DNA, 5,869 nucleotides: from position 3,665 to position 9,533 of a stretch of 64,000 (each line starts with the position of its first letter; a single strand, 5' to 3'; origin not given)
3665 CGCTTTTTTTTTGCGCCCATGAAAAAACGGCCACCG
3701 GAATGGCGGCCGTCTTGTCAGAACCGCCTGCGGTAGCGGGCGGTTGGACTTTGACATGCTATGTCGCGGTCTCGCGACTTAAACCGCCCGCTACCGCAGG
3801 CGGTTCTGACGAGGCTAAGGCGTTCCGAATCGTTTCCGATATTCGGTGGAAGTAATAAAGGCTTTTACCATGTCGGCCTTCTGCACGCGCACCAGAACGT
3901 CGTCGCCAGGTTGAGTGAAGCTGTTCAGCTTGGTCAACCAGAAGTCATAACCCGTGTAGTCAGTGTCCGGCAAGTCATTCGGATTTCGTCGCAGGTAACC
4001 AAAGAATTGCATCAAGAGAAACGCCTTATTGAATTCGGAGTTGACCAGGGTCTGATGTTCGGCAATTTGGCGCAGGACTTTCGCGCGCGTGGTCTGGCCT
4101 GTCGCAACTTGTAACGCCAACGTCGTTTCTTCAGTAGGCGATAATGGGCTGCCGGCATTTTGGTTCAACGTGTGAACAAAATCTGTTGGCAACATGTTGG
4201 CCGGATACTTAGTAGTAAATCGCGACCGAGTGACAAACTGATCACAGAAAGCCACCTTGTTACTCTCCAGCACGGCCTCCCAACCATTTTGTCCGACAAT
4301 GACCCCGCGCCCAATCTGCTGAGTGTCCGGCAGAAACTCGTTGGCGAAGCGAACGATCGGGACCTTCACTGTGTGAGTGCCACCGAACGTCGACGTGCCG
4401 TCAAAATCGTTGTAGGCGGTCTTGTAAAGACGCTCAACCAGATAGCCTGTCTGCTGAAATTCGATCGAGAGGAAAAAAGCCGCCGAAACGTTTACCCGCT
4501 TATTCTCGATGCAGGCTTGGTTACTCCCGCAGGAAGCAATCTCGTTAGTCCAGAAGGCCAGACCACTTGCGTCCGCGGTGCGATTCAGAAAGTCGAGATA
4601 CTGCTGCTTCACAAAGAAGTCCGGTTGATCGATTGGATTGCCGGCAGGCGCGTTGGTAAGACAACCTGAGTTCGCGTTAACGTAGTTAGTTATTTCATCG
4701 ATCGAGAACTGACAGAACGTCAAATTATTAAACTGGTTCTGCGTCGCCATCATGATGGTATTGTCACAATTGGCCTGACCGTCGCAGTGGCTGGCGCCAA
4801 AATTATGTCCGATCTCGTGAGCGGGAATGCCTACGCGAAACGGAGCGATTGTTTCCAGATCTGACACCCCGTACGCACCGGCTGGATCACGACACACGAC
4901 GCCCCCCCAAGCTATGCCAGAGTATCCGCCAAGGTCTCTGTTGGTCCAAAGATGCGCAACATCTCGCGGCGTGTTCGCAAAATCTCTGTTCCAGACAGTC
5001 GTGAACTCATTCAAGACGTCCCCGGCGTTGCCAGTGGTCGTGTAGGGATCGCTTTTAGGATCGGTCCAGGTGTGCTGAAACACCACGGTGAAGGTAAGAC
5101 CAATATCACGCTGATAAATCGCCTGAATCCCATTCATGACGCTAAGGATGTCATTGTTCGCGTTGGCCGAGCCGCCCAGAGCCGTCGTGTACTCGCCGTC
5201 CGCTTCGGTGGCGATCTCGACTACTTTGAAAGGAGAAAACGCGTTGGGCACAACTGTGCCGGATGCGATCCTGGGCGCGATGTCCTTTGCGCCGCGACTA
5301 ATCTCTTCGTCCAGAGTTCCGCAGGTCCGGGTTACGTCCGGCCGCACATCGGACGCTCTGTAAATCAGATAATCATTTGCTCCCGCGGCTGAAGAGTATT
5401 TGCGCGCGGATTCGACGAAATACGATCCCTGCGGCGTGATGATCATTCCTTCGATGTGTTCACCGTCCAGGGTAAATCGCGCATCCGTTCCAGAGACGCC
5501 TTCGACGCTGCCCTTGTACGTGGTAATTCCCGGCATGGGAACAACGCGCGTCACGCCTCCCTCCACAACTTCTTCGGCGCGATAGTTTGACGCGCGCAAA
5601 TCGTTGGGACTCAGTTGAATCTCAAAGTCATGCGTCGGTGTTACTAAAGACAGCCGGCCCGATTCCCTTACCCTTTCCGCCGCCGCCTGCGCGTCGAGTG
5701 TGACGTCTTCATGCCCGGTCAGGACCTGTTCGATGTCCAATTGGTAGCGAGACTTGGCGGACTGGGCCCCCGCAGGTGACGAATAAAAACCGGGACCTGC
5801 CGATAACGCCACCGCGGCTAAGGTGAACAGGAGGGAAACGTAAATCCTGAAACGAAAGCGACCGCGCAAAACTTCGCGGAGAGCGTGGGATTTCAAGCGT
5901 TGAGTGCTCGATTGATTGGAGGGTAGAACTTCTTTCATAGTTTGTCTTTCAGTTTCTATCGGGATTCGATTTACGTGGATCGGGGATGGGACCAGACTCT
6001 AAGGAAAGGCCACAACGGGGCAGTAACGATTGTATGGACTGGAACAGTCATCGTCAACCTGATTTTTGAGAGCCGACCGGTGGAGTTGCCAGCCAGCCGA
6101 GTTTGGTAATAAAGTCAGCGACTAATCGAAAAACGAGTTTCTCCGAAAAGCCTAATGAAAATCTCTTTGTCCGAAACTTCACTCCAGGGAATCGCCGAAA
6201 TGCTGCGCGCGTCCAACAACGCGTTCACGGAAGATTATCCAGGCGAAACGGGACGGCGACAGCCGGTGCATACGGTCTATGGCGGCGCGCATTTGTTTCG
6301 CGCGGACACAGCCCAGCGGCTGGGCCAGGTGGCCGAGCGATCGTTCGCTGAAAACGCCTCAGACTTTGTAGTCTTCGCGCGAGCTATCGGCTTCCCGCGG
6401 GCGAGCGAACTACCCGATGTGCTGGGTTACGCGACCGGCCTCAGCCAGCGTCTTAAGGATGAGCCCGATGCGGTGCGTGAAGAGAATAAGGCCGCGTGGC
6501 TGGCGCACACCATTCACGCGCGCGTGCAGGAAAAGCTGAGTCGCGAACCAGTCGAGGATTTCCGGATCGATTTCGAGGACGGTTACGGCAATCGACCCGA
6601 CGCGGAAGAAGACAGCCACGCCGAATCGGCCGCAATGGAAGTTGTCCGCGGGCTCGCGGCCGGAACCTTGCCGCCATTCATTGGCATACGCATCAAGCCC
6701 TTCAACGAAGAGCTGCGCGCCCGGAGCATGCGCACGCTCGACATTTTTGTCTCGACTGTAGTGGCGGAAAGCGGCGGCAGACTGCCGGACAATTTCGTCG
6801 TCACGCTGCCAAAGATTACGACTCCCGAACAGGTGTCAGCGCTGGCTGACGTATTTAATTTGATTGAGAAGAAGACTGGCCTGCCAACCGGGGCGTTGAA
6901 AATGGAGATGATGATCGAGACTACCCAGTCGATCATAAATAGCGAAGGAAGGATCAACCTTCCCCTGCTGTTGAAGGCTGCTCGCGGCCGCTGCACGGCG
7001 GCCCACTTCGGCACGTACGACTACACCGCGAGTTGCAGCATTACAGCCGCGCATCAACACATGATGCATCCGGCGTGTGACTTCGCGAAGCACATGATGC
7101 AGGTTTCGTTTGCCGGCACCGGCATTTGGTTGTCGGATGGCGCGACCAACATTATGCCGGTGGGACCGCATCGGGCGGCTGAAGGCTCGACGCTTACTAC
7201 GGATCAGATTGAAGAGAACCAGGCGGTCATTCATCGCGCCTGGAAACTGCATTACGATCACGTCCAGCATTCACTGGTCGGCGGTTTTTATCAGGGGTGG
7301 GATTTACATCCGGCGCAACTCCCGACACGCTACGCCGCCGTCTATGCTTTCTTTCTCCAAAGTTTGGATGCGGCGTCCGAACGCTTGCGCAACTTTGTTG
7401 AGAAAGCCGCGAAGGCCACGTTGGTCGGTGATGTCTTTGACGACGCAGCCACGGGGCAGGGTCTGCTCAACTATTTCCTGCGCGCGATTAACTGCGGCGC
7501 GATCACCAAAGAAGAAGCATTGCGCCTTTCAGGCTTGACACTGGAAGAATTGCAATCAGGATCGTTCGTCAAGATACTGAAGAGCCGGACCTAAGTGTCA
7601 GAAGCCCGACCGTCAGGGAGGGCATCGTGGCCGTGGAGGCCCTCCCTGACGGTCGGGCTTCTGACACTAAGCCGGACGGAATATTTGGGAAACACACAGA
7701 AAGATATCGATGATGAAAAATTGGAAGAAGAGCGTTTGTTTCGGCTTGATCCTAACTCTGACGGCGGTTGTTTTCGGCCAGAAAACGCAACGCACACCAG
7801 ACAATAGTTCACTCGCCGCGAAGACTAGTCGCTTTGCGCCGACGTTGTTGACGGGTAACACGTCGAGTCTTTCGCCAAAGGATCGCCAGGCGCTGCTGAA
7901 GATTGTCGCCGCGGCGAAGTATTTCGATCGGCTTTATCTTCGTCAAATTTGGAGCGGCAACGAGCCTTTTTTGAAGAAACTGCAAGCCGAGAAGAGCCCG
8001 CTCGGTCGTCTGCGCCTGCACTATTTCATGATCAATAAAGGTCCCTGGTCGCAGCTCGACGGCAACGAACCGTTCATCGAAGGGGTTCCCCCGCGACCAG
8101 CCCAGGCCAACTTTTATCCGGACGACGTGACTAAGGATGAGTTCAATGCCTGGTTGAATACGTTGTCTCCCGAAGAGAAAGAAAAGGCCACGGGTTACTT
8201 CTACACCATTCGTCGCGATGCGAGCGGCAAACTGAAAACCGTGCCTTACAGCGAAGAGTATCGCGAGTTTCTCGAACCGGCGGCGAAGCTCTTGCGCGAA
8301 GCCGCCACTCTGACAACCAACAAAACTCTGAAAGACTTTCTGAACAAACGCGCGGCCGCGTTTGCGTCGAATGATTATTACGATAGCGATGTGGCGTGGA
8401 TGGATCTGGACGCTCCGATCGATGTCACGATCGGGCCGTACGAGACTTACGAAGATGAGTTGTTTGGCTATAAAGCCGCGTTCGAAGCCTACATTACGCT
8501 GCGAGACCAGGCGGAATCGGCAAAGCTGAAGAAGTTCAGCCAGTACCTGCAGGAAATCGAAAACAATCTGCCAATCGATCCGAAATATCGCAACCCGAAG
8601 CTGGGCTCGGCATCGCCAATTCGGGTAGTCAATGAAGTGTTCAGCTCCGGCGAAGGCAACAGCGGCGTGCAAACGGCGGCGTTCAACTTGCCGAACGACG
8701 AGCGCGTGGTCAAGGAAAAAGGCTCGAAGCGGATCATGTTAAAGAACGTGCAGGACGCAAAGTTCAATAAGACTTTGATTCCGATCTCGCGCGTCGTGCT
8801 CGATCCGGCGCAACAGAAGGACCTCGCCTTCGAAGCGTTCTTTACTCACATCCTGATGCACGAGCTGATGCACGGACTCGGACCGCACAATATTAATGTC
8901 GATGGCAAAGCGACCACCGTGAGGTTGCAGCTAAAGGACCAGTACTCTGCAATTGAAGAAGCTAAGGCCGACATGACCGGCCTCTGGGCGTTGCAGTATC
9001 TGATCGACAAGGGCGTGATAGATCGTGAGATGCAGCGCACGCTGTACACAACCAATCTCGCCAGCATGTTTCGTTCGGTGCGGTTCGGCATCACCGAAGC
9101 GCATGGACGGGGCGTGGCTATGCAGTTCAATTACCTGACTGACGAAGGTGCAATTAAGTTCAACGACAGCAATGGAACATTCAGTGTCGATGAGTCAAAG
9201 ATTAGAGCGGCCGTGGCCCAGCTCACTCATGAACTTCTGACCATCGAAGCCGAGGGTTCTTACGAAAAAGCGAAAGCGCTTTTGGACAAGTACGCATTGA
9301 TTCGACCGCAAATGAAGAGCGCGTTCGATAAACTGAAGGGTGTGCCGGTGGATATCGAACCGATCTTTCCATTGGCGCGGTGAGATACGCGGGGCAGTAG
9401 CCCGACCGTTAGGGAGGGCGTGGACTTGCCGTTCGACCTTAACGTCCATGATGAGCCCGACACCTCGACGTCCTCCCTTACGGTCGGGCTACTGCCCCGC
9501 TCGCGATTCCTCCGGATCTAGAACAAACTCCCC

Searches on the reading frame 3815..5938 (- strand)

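Call 80: search_protein_families(library=pfam, proteins=[window:3815-5938:-], max_evalue=0.00001)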
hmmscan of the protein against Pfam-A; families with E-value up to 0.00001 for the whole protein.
window:3815-5938:- (707 aa): 6 families
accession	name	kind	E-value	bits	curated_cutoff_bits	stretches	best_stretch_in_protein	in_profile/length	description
PF13688.12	Reprolysin_5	-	4.2e-22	79.8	27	1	239-405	4-192/196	Metallo-peptidase family M12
PF13582.12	Reprolysin_3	-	8.8e-20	71.9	22.4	1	263-384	3-122/123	Metallo-peptidase family M12B Reprolysin-like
PF13583.11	Reprolysin_4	-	1.4e-18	67.7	22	1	238-422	3-178/203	Metallo-peptidase family M12B Reprolysin-like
PF01421.25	Reprolysin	-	5.7e-15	56.3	20.8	1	257-431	21-200/200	Reprolysin (M12B) family zinc metalloprotease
PF13946.11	DUF4214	-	5e-12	46.1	23.2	0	442-495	23-69/72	Domain of unknown function (DUF4214)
PF13574.12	Reprolysin_2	-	4.9e-11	43.3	27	1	258-394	2-152/195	Metallo-peptidase family M12B Reprolysin-like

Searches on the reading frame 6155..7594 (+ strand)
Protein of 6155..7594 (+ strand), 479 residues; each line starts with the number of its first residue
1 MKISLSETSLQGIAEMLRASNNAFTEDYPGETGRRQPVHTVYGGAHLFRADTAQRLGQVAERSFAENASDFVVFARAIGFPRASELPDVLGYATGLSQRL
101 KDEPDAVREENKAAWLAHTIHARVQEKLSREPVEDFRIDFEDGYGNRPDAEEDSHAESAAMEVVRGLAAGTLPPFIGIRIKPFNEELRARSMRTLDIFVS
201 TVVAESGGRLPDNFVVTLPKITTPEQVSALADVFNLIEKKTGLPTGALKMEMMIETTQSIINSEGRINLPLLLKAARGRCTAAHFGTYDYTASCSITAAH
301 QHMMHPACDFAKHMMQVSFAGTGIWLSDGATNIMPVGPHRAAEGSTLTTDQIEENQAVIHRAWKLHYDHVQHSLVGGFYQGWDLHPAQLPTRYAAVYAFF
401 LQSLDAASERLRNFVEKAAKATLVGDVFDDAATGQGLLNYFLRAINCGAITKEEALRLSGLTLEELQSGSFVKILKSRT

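Call 80: search_protein_families(library=pfam, proteins=[window:6155-7594:+], max_evalue=0.00001)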
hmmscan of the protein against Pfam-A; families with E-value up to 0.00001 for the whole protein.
window:6155-7594:+ (479 aa): 2 families
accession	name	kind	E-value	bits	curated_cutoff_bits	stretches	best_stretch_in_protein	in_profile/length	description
PF22484.2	DUF6986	-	4.2e-189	629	27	1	18-473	2-407/408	Domain of unknown function (DUF6986)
PF01274.28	MS_TIM-barrel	-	6.8e-09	35.5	26.4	1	216-320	50-147/248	Malate synthase, TIM barrel domain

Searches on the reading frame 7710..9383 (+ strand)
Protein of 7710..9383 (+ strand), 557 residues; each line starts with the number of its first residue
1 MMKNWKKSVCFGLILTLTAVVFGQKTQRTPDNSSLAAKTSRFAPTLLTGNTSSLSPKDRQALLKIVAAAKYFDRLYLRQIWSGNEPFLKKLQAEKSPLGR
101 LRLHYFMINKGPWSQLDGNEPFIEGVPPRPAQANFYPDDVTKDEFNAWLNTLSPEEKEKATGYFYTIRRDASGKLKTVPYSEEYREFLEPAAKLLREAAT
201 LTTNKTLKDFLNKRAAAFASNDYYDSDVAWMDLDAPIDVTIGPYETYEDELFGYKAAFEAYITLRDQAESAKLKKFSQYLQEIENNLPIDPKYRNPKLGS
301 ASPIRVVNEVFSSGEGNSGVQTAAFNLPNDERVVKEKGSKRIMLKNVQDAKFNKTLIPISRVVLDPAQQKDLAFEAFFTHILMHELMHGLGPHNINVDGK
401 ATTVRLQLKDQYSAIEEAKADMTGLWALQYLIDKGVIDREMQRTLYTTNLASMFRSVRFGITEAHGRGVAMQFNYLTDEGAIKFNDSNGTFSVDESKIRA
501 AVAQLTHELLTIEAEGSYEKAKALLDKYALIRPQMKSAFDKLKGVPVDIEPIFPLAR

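Call 80: search_protein_families(library=pfam, proteins=[window:7710-9383:+], max_evalue=0.00001)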
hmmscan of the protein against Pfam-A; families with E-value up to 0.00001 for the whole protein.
window:7710-9383:+ (557 aa): 1 family
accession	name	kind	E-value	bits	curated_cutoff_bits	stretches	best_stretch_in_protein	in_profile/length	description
PF03571.21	Peptidase_M49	-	5.8e-17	61.7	21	1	182-391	99-306/548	Peptidase family M49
